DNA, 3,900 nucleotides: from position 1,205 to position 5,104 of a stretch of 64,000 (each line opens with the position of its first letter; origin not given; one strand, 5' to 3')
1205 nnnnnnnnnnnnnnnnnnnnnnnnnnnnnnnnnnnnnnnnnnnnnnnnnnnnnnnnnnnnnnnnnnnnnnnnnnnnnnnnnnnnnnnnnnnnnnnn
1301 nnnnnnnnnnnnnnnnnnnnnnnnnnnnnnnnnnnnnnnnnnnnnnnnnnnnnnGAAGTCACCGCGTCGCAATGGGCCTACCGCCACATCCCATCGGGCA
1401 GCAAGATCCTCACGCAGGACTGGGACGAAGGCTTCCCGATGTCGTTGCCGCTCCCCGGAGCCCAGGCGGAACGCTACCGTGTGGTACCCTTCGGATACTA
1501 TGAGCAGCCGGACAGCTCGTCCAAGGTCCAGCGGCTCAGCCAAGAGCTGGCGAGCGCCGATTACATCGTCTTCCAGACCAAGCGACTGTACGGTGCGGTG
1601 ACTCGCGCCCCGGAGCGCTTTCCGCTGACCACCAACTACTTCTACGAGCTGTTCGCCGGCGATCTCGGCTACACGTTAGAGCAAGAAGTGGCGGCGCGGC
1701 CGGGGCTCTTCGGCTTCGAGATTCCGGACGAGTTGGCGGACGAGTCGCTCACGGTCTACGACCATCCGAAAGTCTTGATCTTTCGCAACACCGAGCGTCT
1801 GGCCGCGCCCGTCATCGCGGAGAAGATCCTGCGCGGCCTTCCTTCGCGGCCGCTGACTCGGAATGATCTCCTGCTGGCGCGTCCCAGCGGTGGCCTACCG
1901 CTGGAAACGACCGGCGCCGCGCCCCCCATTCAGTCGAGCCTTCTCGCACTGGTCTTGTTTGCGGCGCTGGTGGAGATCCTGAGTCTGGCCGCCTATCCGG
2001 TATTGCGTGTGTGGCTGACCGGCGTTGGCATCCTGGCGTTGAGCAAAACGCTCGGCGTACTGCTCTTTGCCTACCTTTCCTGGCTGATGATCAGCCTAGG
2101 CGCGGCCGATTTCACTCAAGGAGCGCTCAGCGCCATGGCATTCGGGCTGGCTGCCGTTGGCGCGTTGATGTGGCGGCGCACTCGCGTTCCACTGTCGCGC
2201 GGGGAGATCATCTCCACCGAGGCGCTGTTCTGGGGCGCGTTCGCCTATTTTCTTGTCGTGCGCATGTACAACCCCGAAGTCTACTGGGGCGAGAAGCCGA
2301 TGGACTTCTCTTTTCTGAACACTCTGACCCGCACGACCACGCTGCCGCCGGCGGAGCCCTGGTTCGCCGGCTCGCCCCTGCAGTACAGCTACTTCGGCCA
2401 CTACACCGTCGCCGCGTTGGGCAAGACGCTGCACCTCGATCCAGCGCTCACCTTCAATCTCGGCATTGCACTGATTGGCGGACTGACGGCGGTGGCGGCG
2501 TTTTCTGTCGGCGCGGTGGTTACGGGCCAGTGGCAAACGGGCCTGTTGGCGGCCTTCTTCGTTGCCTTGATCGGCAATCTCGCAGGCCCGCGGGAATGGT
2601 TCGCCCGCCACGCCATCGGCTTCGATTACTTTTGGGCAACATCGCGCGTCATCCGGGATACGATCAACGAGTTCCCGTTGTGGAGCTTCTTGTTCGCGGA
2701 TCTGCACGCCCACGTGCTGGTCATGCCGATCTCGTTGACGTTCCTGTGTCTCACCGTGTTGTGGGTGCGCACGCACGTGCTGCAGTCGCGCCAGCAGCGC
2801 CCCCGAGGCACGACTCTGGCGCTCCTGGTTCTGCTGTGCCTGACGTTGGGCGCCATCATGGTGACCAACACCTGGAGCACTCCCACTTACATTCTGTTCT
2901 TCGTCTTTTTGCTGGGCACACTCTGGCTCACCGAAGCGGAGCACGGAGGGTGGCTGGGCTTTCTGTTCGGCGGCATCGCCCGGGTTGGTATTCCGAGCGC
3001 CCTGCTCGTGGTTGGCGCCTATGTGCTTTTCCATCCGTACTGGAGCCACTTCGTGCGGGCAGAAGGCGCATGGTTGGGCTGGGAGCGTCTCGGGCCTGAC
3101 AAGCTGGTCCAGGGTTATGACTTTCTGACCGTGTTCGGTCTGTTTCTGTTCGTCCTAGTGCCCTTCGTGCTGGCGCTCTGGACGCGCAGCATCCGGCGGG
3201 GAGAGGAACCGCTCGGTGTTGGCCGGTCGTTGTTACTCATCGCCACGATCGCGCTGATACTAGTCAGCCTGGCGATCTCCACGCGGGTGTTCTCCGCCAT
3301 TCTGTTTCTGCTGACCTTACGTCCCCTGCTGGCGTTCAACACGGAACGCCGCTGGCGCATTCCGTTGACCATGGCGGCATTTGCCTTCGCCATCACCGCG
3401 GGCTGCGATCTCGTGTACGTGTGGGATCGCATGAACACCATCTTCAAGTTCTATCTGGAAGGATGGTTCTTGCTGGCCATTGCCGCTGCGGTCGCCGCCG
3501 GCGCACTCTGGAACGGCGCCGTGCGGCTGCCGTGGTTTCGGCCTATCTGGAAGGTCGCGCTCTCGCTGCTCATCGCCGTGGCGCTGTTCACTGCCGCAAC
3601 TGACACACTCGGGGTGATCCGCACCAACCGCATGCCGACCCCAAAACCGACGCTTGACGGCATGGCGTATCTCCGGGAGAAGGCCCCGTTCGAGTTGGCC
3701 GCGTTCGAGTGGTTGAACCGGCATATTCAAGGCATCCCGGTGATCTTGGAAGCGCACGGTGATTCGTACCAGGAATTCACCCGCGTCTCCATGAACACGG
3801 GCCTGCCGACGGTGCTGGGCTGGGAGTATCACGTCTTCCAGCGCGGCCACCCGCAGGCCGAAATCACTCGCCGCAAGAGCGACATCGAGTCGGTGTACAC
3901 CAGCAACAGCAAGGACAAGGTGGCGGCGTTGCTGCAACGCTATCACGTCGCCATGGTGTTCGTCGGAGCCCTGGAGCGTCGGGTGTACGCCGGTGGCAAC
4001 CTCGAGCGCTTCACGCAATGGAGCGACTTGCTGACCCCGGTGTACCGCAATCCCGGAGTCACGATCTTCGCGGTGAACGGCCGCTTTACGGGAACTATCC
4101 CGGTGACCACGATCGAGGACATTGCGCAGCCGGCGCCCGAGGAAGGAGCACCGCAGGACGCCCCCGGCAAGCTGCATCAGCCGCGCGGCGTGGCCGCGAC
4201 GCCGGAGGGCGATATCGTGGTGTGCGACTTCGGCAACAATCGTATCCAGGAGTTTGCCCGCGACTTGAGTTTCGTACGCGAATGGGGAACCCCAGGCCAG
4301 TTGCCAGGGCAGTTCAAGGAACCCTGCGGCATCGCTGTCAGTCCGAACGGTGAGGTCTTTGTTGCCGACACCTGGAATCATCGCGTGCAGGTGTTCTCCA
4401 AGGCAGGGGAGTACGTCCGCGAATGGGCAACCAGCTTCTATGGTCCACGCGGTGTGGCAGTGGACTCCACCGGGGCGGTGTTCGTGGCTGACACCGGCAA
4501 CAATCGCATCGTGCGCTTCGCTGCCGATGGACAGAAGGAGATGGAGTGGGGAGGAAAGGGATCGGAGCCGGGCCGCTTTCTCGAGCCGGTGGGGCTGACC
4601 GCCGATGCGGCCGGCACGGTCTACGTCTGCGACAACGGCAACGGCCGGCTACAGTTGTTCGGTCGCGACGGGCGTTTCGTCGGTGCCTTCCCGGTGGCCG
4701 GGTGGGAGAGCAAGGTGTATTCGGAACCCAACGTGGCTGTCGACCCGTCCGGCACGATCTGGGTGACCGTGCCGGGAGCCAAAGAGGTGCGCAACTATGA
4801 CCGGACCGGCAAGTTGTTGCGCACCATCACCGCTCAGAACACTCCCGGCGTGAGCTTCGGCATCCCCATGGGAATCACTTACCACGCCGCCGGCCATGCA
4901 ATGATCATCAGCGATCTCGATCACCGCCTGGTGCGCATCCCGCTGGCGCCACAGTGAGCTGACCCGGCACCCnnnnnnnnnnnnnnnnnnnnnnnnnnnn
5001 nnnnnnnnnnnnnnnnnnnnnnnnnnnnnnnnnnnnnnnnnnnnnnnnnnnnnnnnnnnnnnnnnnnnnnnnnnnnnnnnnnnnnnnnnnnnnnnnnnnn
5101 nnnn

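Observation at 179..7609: Tandem giant paralogs: GT-C membrane glycosyltransferase domains fused to near-identical NHL beta-propellers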

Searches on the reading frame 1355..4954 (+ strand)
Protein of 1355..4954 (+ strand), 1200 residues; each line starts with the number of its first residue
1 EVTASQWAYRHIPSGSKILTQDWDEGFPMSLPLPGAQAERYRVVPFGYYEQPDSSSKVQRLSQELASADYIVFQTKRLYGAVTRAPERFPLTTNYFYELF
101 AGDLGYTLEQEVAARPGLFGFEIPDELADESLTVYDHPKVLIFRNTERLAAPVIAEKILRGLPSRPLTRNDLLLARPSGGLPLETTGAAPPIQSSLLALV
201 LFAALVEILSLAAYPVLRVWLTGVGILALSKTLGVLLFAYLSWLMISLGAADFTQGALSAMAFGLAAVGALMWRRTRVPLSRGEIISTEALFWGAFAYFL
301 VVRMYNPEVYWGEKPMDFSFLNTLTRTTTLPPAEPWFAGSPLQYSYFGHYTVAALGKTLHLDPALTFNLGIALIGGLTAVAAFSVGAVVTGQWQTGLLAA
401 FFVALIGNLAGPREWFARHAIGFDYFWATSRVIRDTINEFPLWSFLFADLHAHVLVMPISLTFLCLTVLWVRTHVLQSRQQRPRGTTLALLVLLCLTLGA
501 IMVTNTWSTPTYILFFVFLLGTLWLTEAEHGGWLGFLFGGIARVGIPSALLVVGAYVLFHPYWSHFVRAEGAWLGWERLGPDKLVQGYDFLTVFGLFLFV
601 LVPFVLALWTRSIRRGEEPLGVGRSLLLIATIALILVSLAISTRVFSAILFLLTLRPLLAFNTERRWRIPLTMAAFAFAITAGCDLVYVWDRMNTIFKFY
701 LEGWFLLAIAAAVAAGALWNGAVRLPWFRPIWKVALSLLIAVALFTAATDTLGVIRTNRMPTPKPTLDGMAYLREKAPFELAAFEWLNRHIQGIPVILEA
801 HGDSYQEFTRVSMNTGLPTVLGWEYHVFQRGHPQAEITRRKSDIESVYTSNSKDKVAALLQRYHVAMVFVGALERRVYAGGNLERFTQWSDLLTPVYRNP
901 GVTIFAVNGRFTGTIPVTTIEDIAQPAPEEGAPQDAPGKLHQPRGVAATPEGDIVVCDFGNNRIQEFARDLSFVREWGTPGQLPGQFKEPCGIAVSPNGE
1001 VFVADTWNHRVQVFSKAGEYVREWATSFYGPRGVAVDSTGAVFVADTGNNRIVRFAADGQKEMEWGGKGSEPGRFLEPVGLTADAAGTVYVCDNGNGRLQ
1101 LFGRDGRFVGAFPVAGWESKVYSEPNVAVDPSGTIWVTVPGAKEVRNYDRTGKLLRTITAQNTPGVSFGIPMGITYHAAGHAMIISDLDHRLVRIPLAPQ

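Call 49: find_related_loci(query=A2, collection=genome_contigs, flank=10000)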
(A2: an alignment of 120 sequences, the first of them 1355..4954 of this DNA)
Query A2 (1200 aa) in genome_contigs; peptide patterns used: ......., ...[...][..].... (x = any residue, [..] = any of these).
600 stretches matched a pattern (row limit reached: there are more); 590 encode a relative of the query (tblastn E <= 1e-3); the best 80 are kept; 80 distinct loci.
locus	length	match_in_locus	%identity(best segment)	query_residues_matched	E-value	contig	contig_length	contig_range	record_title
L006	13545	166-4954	70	2-1198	0e+0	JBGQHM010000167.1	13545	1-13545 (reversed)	MAG: Candidatus Binatia bacterium isolate OBJ2_061818_070_72 k141_1296684_length_13545_cov_13.3856, whole genome shotgun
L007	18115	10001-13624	68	2-1200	0e+0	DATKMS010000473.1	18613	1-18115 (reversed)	MAG TPA_asm: Candidatus Margulisiibacteriota bacterium isolate SMAG_U14717 k141_3061375, whole genome shotgun sequence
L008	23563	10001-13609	61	2-1196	0e+0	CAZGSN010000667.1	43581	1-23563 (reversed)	MAG TPA_asm: uncultured Candidatus Binatia bacterium isolate binchicken_co200_33 genome assembly, contig: k141_680925, w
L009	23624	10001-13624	61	2-1196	0e+0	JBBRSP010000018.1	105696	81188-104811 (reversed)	MAG: Candidatus Binatia bacterium isolate La2_metabat2.097 La2_metabat2.097_K_2163206L105696_cov_23.9960, whole genome s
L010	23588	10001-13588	61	2-1195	0e+0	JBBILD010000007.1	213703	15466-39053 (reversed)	MAG: Myxococcales bacterium isolate SLS170214_bin_200 NODE_22_length_213703_cov_2.99657, whole genome shotgun sequence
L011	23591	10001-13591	75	1-1199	0e+0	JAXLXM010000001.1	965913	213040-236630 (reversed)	MAG: Candidatus Binatia bacterium isolate STL-DESB1 C1.37.fa-1, whole genome shotgun sequence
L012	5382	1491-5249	51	2-1197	0e+0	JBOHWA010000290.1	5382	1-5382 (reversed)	MAG: Candidatus Binatia bacterium isolate H1-B2_metabat2.bin.22_sub k127_74212, whole genome shotgun sequence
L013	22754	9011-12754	53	2-1197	0e+0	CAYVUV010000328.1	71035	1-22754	MAG TPA_asm: uncultured Candidatus Binatia bacterium isolate binchicken_co200_21 genome assembly, contig: k141_509272, w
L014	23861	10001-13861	49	1-1195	0e+0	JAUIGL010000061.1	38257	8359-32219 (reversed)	MAG: bacterium isolate Co_bin.149 NODE_6764_length_38257_cov_2.222502, whole genome shotgun sequence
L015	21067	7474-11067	62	3-1195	0e+0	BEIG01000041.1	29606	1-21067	Bacterium HR30 DNA, contig: NODE_510_41, isolate: HRbin30, whole genome shotgun sequence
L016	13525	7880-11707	49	1-1195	0e+0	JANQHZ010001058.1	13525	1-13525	MAG: Candidatus Binatia bacterium isolate PL24a_bin.3 k99_8449467, whole genome shotgun sequence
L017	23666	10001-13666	54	2-1193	0e+0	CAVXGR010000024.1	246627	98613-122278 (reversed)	MAG: uncultured delta proteobacterium isolate MFD02416.bin.1.411 genome assembly, contig: contig_73486, whole genome sho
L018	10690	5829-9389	51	2-1185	0e+0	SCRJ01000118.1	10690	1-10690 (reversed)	MAG: Acidobacteria bacterium isolate FW104_bin.1 FW104_bin.1-8142-1, whole genome shotgun sequence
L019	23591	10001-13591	50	2-1192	0e+0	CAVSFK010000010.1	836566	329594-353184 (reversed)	MAG: uncultured Acidobacteriota bacterium isolate MFD01872.bin.1.260 genome assembly, contig: contig_56104, whole genome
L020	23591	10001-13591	60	4-1195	0e+0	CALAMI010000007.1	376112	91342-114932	MAG: Candidatus Binatia bacterium isolate R1_Bin_MAXBIN__076_sub_1 genome assembly, contig: c_000001358078, whole genome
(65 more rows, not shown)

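Call 50: predict_structure(alignment_id=A2)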
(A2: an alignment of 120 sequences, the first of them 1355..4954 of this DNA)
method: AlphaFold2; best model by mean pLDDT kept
length: 1200 residues; sequences in the alignment: 120
mean_pLDDT: 88.4   pTM: 0.77
mean pLDDT of the five models: 88.4, 88.0, 87.4, 87.4, 86.8
residues with pLDDT >= 90: 740; 70-90: 359; 50-70: 78; < 50: 23
segments of 3 or more residues with pLDDT < 50: 118-120, 179-187, 914-918
pLDDT, mean of each block of 10 residues (from residue 1): 87 94 86 86 91 90 96 80 83 91 89 67 66 63 92 91 71 69 45 89 97 94 93 98 95 93 97 84 95 97 76 67 84 63 81 96 91 97 98 97 96 93 91 85 87 93 98 82 90 98 91 97 91 90 96 97 81 65 86 97 96 85 93 95 94 96 94 97 80 83 97 97 92 97 97 86 83 84 86 86 75 87 75 84 93 95 93 84 90 87 88 54 51 84 96 95 96 94 88 95 93 93 85 95 95 92 94 96 96 97 96 94 93 96 96 94 89 94 95 84
secondary structure, 60 per line:
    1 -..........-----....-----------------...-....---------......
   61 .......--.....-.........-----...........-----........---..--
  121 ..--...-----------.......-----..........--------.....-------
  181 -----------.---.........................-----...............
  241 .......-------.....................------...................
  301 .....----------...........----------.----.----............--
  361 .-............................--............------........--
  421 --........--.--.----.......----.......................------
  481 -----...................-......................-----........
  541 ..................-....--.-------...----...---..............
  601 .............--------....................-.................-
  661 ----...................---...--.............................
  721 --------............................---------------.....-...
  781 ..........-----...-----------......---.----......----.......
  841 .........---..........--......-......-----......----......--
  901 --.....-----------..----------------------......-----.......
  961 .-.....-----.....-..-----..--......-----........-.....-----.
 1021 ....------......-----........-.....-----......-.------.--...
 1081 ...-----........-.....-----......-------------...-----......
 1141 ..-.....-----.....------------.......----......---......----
elements in order (helices of 4 or more, strands of 3 or more residues): H2-11 E17-20 E42-45 H55-67 E70-74 H76-84 H90-100 E106-113 E139-145 H151-160 H169-173 H196-220 H226-247 H255-275 H282-305 H316-326 H347-358 H363-390 H393-404 H411-418 H423-430 H441-447 H452-474 H486-504 H506-527 H533-558 H560-563 E574-576 H587-613 H622-641 H643-659 H665-683 E687-689 H692-720 H729-756 H772-776 H778-790 E796-798 H810-815 H824-829 H834-849 H853-862 E865-870 H872-877 H883-888 E893-898 E903-907 E943-948 E954-958 E963-967 E973-977 E990-995 E1001-1005 E1010-1014 E1020-1024 E1031-1036 E1042-1046 E1051-1055 E1061-1066 E1078-1083 E1089-1093 E1098-1102 E1108-1113 E1127-1129 E1135-1139 E1144-1148 E1154-1158 E1171-1177 E1182-1187 E1191-1196

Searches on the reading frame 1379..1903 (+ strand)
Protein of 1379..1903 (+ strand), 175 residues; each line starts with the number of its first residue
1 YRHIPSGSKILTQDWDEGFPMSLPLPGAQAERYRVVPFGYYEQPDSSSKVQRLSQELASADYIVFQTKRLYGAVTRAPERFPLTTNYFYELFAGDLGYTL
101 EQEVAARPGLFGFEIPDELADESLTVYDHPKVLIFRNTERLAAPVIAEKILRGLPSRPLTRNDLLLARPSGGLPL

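Call 79: search_protein_families(library=pfam, proteins=[window:1379-1903:+], max_evalue=0.01)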
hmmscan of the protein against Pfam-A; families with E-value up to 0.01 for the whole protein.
window:1379-1903:+ (175 aa): 0 families
